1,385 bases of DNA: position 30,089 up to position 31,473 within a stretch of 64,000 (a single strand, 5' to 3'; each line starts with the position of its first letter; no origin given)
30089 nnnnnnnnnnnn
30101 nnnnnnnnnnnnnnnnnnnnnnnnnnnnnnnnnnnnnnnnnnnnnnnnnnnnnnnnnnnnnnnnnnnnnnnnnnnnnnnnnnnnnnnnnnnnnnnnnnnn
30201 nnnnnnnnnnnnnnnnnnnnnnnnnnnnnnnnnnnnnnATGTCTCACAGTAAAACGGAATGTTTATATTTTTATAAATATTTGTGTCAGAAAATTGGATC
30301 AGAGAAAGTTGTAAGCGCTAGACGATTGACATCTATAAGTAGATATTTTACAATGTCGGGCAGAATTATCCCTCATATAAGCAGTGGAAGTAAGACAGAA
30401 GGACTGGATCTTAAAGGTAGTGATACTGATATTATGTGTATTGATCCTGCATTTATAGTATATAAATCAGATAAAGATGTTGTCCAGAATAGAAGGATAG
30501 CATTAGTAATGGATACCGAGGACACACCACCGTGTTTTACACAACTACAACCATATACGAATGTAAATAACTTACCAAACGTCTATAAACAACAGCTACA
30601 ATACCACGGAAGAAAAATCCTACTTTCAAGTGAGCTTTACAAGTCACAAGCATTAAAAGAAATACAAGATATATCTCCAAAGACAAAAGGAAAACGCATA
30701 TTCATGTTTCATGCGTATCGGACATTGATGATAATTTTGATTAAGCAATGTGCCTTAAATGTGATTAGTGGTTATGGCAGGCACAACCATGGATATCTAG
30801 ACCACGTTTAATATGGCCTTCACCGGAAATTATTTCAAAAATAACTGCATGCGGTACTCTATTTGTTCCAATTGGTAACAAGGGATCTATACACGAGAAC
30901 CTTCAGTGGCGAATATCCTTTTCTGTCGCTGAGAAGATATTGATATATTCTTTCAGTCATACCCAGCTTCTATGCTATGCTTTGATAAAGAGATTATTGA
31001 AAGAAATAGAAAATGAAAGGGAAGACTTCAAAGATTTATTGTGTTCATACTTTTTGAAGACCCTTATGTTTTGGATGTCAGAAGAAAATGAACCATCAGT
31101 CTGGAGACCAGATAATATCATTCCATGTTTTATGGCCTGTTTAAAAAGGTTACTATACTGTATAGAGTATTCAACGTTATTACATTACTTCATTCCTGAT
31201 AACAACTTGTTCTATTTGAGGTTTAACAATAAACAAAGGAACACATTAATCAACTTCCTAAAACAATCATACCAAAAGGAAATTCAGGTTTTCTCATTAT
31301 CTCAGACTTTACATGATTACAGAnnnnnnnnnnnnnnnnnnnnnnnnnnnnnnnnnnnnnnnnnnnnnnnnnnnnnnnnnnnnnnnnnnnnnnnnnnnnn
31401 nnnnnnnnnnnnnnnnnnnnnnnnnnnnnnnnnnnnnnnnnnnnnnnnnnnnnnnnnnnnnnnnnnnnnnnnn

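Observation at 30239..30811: cGAS-like nucleotidyltransferase core with an intact GS-x10-DxD catalytic motif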

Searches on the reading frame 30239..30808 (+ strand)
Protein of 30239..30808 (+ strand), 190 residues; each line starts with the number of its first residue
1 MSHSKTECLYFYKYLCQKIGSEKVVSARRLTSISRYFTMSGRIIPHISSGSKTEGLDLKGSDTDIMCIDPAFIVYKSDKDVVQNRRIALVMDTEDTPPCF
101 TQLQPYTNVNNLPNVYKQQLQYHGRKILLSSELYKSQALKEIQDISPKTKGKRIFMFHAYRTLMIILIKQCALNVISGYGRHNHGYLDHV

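Call 9: search_protein_families(library=pfam, proteins=[window:30239-30808:+], max_evalue=1)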
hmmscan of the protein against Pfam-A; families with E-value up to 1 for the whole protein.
window:30239-30808:+ (190 aa): 2 families
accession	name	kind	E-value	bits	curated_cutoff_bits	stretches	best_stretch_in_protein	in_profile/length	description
PF24302.1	DUF7484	-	0.082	12.6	27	1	41-131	49-138/270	Family of unknown function (DUF7484)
PF10127.15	RlaP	-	0.25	11.4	23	0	29-68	8-45/249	RNA repair pathway DNA polymerase beta family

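Call 32: find_encoding_contigs(protein=window:30239-30808:+, flank=10000, max_places=4)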
Protein window:30239-30808:+ (190 aa): no gene with exactly this product is on record in the collection.
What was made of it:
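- No protein with this exact sequence is on record (call 32).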

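Call 52: search_solved_structures(query=window:30239-30694:+, max_evalue=10, show_alignments=4)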
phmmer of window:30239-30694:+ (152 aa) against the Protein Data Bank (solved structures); distinct sequences matched with E-value up to 10: 1.
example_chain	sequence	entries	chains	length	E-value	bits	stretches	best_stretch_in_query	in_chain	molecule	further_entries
2fvg_A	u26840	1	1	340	1.2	12.1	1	32-104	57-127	endoglucanase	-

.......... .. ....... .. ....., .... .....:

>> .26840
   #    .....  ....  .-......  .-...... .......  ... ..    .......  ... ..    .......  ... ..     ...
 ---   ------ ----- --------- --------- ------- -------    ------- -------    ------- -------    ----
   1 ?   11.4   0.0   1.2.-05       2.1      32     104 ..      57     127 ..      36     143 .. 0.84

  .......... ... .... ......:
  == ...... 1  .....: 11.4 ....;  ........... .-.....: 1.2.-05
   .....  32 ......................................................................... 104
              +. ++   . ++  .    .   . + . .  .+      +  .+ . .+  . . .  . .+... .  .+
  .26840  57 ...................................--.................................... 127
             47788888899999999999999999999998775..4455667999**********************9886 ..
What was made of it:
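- Checked: Its homologous part (codons 1-152) has no PDB sequence hit (call 52).
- Tried and rejected: phmmer of the N-lobe against PDB sequences gave only a chance hit to an endoglucanase at E=1.2 (call 52).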

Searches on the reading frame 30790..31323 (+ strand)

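Call 9: search_protein_families(library=pfam, proteins=[window:30790-31323:+], max_evalue=1)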
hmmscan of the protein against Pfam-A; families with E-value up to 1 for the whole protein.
window:30790-31323:+ (178 aa): 2 families
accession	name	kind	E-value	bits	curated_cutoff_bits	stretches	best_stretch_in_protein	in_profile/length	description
PF20266.3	Mab-21_C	-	3.8e-18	65.9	24.1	1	62-155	5-98/102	Mab-21 protein HhH/H2TH-like domain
PF03281.20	Mab-21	-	0.0011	19.5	24.1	1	5-53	146-196/197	Mab-21 protein nucleotidyltransferase domain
